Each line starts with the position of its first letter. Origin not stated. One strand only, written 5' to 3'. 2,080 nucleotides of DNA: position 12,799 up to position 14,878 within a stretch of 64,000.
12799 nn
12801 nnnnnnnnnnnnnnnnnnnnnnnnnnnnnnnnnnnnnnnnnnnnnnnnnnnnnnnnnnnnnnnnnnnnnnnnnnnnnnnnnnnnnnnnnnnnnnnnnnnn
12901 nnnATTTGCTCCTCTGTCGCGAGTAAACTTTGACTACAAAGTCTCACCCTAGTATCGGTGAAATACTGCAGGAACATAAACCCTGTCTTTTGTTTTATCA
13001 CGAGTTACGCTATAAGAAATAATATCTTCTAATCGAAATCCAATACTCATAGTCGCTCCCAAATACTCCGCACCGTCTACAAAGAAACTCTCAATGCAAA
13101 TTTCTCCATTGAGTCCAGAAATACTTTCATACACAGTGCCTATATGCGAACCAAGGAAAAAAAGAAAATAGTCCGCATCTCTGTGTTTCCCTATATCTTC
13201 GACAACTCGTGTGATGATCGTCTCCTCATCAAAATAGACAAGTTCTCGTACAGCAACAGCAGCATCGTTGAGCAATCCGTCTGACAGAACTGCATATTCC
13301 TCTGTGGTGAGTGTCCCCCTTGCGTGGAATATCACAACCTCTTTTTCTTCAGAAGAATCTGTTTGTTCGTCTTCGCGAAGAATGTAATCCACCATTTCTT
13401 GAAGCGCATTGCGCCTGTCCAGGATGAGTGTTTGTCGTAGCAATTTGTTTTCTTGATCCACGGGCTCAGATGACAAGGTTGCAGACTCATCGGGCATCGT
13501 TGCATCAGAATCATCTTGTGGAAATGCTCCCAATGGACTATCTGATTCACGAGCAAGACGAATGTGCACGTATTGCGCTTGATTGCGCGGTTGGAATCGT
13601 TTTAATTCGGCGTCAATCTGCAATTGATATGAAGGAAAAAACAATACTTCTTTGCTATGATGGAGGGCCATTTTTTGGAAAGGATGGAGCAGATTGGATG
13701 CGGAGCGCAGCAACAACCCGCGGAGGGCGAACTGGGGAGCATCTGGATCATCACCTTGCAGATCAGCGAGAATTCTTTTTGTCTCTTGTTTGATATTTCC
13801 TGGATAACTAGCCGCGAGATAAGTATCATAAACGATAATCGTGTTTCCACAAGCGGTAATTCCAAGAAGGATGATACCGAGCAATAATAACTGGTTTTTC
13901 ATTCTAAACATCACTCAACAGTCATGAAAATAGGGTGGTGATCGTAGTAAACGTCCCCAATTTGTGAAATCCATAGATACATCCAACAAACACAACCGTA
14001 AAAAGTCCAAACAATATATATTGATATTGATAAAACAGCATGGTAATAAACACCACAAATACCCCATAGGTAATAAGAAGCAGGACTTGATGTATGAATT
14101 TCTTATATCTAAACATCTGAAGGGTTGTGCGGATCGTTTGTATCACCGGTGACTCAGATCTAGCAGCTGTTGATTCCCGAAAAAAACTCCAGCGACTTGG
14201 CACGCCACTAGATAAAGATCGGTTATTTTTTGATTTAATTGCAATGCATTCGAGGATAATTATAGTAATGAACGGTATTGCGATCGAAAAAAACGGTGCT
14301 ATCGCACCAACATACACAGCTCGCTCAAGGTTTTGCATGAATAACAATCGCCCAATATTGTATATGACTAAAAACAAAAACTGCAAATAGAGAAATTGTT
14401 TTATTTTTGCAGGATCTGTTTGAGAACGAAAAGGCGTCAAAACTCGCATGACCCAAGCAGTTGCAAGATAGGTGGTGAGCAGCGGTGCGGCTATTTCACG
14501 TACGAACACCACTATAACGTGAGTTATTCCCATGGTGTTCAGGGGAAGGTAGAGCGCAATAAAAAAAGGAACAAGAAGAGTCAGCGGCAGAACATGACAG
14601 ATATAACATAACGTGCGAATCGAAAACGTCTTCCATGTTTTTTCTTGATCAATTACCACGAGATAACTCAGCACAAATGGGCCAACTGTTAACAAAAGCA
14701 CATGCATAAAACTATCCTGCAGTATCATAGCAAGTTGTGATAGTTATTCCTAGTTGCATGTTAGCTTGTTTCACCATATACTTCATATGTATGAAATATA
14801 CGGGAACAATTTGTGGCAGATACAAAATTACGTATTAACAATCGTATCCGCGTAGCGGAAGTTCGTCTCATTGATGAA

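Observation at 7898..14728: Eight co-directional genes of unknown function forming an envelope/sensor array: membrane protein, lipoprotein, two FlaA-like paralogues, cNMP-histidine kinase, two membrane proteins, VOC protein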

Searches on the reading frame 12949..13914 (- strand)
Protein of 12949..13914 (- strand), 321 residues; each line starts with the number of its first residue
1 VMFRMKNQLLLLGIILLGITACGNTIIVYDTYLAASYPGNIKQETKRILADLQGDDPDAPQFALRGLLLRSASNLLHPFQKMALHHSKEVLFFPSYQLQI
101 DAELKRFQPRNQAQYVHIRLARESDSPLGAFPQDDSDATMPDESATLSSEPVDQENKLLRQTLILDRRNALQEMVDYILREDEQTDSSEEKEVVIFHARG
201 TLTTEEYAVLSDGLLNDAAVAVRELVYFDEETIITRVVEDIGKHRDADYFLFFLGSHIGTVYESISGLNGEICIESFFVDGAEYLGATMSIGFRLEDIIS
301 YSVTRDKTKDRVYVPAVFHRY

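Call 3: search_protein_families(library=pfam, proteins=[window:12949-13914:-], max_evalue=0.1)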
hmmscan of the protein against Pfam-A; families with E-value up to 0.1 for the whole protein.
window:12949-13914:- (321 aa): 1 family
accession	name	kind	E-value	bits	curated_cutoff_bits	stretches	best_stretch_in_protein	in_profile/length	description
PF12113.13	SVM_signal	-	0.043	14.3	22.4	1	2-18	1-17/33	SVM protein signal sequence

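Call 4: search_protein_families(library=ncbifam, proteins=[window:12949-13914:-], max_evalue=0.1)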
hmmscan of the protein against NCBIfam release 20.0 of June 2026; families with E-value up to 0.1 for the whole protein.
window:12949-13914:- (321 aa): 1 family
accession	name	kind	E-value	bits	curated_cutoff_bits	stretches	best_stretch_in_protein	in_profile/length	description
NF004523.0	PRK05868.1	equivalog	0.07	11.9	536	1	135-237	78-177/372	FAD-binding protein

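Call 24: search_solved_structures(query=window:12949-13914:-, max_evalue=10)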
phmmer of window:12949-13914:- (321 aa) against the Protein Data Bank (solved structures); distinct sequences matched with E-value up to 10: 0.

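Call 26: find_homologous_proteins(query=window:12949-13914:-, max_evalue=0.01)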
Query window:12949-13914:- (321 aa): 1 proteins with E <= 0.01 among 1908 candidates.
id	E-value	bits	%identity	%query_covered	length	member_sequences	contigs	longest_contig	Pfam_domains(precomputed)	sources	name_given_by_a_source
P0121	2.7e-205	698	100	99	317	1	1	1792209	-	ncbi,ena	-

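Call 29: find_homologous_proteins(query=A2, max_evalue=0.001)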
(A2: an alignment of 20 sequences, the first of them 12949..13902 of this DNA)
Query A2 (20 sequences) (317 aa, profile of the alignment): 2 proteins with E <= 0.001 among 8000 candidates.
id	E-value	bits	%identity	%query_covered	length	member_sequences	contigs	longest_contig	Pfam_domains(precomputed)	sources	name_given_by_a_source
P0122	1.7e-61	226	53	5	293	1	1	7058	-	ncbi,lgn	-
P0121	9.1e-59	217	100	100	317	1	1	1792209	-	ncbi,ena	-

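Call 31: search_solved_structures(query=A2, max_evalue=10)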
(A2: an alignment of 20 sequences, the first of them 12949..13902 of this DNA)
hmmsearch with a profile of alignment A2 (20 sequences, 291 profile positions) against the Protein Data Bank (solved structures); distinct sequences matched with E-value up to 10: 13.
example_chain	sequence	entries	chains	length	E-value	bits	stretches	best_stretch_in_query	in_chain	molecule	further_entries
2c6x_A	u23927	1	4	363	0.0045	19.7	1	211-271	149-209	CITRATE SYNTHASE 1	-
2fqw_A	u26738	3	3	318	0.014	18.1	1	50-159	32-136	Membrane lipoprotein tmpC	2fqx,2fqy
7x0r_A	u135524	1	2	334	0.17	14.5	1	42-145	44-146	Lbp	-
2ezv_A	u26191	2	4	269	0.2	14.2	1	48-128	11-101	Type II restriction enzyme SfiI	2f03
9nt3_D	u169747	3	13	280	0.21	14.2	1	47-135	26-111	Ancestral LacI Transcription Factor | LacI Transcription Factor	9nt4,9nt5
3io3_A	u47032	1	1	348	0.29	13.7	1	92-144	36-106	DEHA2D07832p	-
4rj0_B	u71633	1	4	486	0.41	13.2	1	149-223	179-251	Pyridoxal-dependent decarboxylase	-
4riz_A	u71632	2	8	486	0.41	13.2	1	149-223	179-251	Pyridoxal-dependent decarboxylase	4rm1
4rit_B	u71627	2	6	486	0.41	13.2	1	149-223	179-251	Pyridoxal-dependent decarboxylase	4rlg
3o74_A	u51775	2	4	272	0.63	12.6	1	41-176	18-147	Fructose transport system repressor FruR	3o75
3sdi_E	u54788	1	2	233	0.9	12.1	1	93-153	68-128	Proteasome component PRE5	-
1g0u_E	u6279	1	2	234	0.91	12.1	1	93-153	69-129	PROTEASOME COMPONENT PRE5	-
4j29_A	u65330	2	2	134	1.4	11.5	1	191-229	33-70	Engineered Protein OR258 | DE NOVO DESIGNED PROTEIN OR258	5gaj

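Call 38: search_protein_representatives(protein=window:12949-13902:-)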
Query: 317 residues. Proteins with E-value up to 0.001 (for the whole library): 5; up to 1e-10: 3; up to 1e-30: 3. The best 5 are listed.
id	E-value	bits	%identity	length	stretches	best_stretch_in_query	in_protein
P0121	8.2e-206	698.3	100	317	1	1-317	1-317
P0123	1.1e-64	235.0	41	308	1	10-317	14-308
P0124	6.4e-57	209.6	35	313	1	7-317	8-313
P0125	3.3e-07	46.4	32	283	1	151-317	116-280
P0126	3.5e-04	36.4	29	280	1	183-317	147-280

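Call 48: predict_structure(alignment_id=A3)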
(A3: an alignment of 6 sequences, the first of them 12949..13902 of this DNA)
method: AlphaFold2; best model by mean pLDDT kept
length: 317 residues; sequences in the alignment: 6
mean_pLDDT: 74.5   pTM: 0.72
mean pLDDT of the five models: 74.5, 71.4, 70.4, 68.9, 50.9
residues with pLDDT >= 90: 74; 70-90: 141; 50-70: 58; < 50: 44
segments of 3 or more residues with pLDDT < 50: 15-18, 52-59, 122-153
pLDDT, mean of each block of 10 residues (from residue 1): 69 53 72 74 76 49 55 71 79 73 68 75 39 33 36 68 94 78 76 89 90 85 87 94 94 85 91 85 92 86 84 93
secondary structure, 60 per line:
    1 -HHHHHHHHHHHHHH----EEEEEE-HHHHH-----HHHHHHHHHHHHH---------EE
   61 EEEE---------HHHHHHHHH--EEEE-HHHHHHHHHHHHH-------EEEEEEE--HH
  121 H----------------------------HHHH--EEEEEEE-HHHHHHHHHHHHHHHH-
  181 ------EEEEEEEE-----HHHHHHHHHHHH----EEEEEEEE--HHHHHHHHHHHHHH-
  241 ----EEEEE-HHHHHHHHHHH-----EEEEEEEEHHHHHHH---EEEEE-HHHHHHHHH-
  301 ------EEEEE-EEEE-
elements in order: H2-15 E20-25 H27-31 H37-49 E59-64 H74-82 E85-88 H90-102 E110-116 H150-153 E156-162 H164-179 E187-194 H200-211 E216-223 H226-239 E245-249 H251-261 E267-274 H275-281 E285-289 H291-299 E307-311 E313-316

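Call 50: fold_search(model_id=the predicted structure, library=pdb)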
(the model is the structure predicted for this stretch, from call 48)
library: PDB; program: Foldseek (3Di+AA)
matches with E <= 10: 1357; with E <= 0.001: 321
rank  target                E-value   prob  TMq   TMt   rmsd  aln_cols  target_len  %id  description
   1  1rpj                  1.3e-07  1.00  0.52  0.56   6.4       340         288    8  CRYSTAL STRUCTURE OF D-ALLOSE BINDING PROTEIN FROM ESCHERICHIA COLI (released 1999-02-16)
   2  3gbv_A                3.5e-07  1.00  0.48  0.52   6.6       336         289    9  Crystal structure of a putative LacI transcriptional regulator from Bacteroides fragilis (released 2009-03-10)
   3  7e7m_A                4.1e-07  1.00  0.49  0.53   6.4       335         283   11  Crystal Structure Analysis of the Streptococcus agalactiae Ribose Binding Protein RbsB (released 2022-03-02)
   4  1zhh_A                4.1e-07  1.00  0.47  0.44   6.7       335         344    8  Crystal Structure of the Apo Form of Vibrio Harveyi LUXP Complexed with the Periplasmic Domain of LUXQ (released 2005-05-24)
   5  7x0r_A                6.4e-07  1.00  0.50  0.51   7.7       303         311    9  Crystal structure of substrate binding protein Lbp complexed wtih guanosine from Clostridium thermocellum (released 2022-09-14)
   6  8wl7                  9.5e-07  1.00  0.51  0.55   6.6       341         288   10  X-ray structure of Enterobacter cloacae allose-binding protein in complex with D-allose (released 2023-10-25)
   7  7x0r_B                1.0e-06  1.00  0.51  0.51   7.7       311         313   10  Crystal structure of substrate binding protein Lbp complexed wtih guanosine from Clostridium thermocellum (released 2022-09-14)
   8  3l6u_A                1.1e-06  1.00  0.51  0.57   7.1       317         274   10  Crystal structure of abc-type sugar transport system, Periplasmic component from exiguobacterium sibiricum (released 2010-01-12)
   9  9jwl_B                1.3e-06  1.00  0.51  0.54   7.2       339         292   10  De novo designed D-allose binding protein based on 1rpj (released 2025-10-15)
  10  4yp9_A                1.3e-06  1.00  0.49  0.47   6.9       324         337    9  Crystal Structure of LuxP In Complex With a Formose Derived AI-2 Analogue (released 2016-03-23)
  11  4rkq_B                1.3e-06  1.00  0.48  0.54   6.5       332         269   11  Crystal structure of LacI family transcriptional regulator from Arthrobacter sp. FB24, target EFI-560007 (released 2014-11-12)
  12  6hb0_A                1.7e-06  1.00  0.46  0.48   8.1       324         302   11  Crystal structure of MSMEG_1712 from Mycobacterium smegmatis (released 2019-05-01)
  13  9jwo                  2.0e-06  1.00  0.50  0.55   7.1       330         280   11  De novo designed D-allose binding protein based on 1gud (released 2025-10-15)
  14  1dbp                  2.5e-06  1.00  0.50  0.57   7.5       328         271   10  IDENTICAL MUTATIONS AT CORRESPONDING POSITIONS IN TWO HOMOLOGOUS PROTEINS WITH NON-IDENTICAL EFFECTS (released 1994-05-31)
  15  8jfv_B                2.5e-06  1.00  0.44  0.49   7.3       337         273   10  Crystal structure of Catabolite repressor acivator from E. coli in complex with sulisobenzone (released 2024-04-24)
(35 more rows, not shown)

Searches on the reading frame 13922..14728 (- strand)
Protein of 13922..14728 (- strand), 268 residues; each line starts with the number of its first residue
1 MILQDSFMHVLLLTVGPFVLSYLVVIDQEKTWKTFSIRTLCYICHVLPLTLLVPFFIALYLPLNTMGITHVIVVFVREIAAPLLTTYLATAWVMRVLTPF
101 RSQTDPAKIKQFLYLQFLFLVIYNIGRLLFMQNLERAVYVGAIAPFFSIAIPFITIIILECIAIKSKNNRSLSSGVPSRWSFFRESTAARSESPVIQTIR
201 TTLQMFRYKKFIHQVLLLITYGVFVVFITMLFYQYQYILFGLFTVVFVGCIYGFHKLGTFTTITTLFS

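Call 3: search_protein_families(library=pfam, proteins=[window:13922-14728:-], max_evalue=0.1)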
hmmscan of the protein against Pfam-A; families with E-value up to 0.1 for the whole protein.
window:13922-14728:- (268 aa): 0 families

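Call 4: search_protein_families(library=ncbifam, proteins=[window:13922-14728:-], max_evalue=0.1)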
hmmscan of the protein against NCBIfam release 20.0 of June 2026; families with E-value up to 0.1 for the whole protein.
window:13922-14728:- (268 aa): 0 families

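Call 61: predict_structure(protein=window:13922-14728:-)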
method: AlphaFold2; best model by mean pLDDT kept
length: 268 residues; sequences in the alignment: 1
mean_pLDDT: 52.3   pTM: 0.28
mean pLDDT of the five models: 52.3, 48.0, 47.3, 46.5, 46.1
residues with pLDDT >= 90: 0; 70-90: 0; 50-70: 176; < 50: 92
segments of 3 or more residues with pLDDT < 50: 1-28, 30-34, 47-50, 52-54, 60-71, 171-191, 262-264, 266-268
pLDDT, mean of each block of 10 residues (from residue 1): 37 40 45 49 51 51 45 54 62 59 60 59 56 54 54 55 50 41 42 53 53 64 62 52 61 56 47
secondary structure, 60 per line:
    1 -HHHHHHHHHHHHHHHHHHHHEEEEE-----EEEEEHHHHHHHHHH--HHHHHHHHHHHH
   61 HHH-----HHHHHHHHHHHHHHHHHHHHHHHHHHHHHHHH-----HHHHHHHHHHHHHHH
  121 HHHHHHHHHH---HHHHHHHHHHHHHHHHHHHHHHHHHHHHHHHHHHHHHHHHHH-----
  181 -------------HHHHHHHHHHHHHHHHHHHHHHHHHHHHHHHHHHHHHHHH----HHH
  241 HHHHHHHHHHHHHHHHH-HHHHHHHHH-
elements in order: H2-21 E22-26 E32-36 H37-46 H49-63 H69-100 H106-130 H134-175 H194-233 H238-257 H259-267
